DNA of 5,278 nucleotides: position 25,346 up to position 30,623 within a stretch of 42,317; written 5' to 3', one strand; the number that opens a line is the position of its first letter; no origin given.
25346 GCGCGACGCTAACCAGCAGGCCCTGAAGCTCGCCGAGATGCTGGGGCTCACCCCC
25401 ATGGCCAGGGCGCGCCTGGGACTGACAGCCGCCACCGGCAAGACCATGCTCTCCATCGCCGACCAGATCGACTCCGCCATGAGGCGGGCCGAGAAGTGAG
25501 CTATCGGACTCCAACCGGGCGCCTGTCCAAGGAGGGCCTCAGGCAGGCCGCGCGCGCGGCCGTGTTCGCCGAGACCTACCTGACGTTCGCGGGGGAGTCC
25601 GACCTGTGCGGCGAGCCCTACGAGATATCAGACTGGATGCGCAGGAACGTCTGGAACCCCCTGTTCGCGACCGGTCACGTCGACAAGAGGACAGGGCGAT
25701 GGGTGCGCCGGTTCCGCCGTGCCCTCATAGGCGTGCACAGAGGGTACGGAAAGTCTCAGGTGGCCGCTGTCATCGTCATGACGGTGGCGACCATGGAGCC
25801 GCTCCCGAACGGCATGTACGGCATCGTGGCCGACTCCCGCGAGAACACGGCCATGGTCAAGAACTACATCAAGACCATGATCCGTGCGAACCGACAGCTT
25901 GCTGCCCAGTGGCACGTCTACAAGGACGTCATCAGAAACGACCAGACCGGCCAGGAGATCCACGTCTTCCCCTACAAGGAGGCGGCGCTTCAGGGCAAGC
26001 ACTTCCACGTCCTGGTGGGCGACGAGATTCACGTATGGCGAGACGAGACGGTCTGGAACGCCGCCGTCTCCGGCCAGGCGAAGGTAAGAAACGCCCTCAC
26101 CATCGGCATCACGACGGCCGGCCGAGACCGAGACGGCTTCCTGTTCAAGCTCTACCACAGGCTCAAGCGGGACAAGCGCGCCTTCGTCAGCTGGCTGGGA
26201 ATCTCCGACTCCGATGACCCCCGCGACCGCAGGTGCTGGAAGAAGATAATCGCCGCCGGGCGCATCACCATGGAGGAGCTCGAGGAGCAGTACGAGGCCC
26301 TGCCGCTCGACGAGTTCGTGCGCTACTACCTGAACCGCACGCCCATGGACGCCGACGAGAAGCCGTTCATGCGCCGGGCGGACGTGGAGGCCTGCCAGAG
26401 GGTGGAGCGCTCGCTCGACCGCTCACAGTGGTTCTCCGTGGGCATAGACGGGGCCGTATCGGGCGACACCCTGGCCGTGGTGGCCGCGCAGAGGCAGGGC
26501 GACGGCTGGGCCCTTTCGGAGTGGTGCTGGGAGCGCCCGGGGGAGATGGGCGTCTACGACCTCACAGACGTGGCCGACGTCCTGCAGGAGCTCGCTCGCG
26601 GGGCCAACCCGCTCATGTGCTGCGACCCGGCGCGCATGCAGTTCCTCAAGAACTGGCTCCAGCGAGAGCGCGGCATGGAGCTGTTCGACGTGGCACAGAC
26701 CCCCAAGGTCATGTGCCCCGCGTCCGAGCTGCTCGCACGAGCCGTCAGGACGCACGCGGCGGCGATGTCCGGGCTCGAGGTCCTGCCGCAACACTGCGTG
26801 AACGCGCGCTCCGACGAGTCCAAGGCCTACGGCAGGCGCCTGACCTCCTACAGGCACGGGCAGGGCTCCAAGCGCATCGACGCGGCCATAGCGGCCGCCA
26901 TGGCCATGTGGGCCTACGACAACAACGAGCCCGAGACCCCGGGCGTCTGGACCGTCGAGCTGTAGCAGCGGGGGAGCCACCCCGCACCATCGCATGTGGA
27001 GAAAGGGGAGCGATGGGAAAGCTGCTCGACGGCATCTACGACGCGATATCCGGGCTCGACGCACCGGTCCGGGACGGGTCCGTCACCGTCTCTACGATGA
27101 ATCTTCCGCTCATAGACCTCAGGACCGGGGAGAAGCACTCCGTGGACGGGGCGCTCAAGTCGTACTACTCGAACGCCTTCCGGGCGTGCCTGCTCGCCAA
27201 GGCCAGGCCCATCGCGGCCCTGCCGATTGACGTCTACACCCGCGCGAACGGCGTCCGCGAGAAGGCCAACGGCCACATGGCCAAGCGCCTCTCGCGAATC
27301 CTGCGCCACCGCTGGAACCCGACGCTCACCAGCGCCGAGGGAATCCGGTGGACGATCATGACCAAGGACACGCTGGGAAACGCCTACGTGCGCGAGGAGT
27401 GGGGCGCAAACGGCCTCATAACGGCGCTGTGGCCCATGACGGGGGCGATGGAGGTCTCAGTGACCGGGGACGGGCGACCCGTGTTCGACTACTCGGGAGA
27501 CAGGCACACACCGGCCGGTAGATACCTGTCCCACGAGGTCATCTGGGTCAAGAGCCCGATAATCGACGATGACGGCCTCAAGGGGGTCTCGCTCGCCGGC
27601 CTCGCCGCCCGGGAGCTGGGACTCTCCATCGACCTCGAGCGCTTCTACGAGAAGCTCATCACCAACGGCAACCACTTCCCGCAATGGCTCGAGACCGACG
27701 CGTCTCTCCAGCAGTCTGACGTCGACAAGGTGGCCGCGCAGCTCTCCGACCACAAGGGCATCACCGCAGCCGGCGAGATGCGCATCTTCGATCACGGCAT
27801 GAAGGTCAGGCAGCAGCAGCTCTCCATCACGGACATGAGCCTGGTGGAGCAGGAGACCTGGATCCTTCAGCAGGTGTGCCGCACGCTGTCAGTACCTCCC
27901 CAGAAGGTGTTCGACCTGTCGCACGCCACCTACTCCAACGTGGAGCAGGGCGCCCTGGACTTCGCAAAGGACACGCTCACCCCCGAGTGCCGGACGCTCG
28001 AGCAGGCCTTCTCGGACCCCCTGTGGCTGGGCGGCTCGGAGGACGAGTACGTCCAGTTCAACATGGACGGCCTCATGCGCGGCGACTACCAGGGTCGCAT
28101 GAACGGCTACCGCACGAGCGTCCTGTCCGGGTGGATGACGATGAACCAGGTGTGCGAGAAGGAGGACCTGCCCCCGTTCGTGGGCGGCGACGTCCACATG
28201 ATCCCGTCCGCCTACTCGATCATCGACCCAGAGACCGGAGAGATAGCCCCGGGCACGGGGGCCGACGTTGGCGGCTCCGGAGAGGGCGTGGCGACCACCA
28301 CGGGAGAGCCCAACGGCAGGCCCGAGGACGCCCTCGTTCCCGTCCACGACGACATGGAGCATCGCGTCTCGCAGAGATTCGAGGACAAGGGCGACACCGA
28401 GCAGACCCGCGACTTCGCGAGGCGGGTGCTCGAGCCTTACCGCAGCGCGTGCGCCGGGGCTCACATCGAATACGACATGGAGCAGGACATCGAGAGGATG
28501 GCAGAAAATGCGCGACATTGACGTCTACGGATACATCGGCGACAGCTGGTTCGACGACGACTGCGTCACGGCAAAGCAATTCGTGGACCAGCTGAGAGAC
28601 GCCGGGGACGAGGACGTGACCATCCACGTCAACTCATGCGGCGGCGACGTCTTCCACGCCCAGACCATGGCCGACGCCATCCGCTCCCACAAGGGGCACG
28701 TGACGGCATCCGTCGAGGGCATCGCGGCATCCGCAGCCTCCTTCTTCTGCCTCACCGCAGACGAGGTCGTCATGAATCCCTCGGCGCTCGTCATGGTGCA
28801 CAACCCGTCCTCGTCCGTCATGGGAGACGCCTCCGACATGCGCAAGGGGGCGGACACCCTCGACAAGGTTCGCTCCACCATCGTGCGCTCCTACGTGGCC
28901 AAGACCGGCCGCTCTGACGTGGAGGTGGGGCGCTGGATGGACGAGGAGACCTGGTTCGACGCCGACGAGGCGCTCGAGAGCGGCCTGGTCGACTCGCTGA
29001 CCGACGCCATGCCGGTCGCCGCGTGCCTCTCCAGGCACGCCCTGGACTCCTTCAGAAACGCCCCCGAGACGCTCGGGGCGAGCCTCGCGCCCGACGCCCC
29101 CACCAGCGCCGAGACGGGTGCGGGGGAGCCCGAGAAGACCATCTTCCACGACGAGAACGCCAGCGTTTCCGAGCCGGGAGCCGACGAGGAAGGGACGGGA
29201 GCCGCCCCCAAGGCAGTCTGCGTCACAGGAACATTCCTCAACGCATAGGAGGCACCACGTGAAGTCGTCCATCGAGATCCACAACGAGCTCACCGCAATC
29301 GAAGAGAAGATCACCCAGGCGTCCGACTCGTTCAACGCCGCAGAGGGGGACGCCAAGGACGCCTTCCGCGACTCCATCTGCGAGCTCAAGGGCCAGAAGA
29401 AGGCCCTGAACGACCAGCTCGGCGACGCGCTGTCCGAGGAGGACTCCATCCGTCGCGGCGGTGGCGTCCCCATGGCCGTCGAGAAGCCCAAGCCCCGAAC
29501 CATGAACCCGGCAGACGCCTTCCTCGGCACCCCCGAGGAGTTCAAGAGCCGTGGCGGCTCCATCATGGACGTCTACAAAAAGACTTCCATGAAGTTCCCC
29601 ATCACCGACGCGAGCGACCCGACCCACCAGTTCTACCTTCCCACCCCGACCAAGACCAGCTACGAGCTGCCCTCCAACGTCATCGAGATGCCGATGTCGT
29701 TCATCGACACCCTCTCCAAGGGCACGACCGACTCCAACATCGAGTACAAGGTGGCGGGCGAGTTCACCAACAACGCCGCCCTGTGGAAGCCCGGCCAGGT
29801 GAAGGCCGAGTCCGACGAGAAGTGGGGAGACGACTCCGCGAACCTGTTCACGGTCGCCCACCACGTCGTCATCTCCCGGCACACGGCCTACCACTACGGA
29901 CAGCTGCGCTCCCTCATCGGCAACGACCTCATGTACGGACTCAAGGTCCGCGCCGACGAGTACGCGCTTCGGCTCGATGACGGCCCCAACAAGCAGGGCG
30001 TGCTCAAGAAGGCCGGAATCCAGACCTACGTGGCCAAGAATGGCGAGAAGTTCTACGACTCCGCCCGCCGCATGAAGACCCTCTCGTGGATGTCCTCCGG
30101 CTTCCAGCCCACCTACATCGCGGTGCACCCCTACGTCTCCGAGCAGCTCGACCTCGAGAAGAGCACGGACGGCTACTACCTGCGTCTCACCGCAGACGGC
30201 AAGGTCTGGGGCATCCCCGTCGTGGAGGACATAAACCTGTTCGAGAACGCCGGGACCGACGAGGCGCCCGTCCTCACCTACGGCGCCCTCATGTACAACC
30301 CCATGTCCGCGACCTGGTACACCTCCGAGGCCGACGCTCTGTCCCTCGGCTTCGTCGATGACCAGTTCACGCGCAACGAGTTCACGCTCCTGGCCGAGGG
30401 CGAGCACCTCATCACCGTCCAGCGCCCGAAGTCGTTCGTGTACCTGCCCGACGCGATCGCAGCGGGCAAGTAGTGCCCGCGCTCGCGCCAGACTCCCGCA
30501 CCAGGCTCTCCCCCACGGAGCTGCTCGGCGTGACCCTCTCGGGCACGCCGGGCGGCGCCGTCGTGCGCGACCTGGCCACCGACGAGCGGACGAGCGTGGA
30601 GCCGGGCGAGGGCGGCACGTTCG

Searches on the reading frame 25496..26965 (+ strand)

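Call 13: search_protein_families(library=phrogs, proteins=[window:25496-26965:+], max_evalue=0.001)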
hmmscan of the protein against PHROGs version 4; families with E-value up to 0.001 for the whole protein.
window:25496-26965:+ (489 aa): 4 families
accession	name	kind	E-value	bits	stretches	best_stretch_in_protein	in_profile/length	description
phrog_9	-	head and packaging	1.5e-63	216.9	1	17-482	184-671/812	terminase large subunit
phrog_2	-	head and packaging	3.3e-17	63.5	1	73-474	279-592/807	terminase large subunit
phrog_4914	-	head and packaging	1.1e-12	49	1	18-171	56-211/213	terminase large subunit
phrog_2699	-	head and packaging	1.9e-11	44.4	1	357-480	178-299/315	terminase large subunit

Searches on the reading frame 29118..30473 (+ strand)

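Call 13: search_protein_families(library=phrogs, proteins=[window:29118-30473:+], max_evalue=0.001)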
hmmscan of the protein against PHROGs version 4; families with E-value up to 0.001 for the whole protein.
window:29118-30473:+ (451 aa): 1 family
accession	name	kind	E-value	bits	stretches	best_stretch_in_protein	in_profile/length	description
phrog_10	-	head and packaging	2e-14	54.5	1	59-451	269-641/752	major head protein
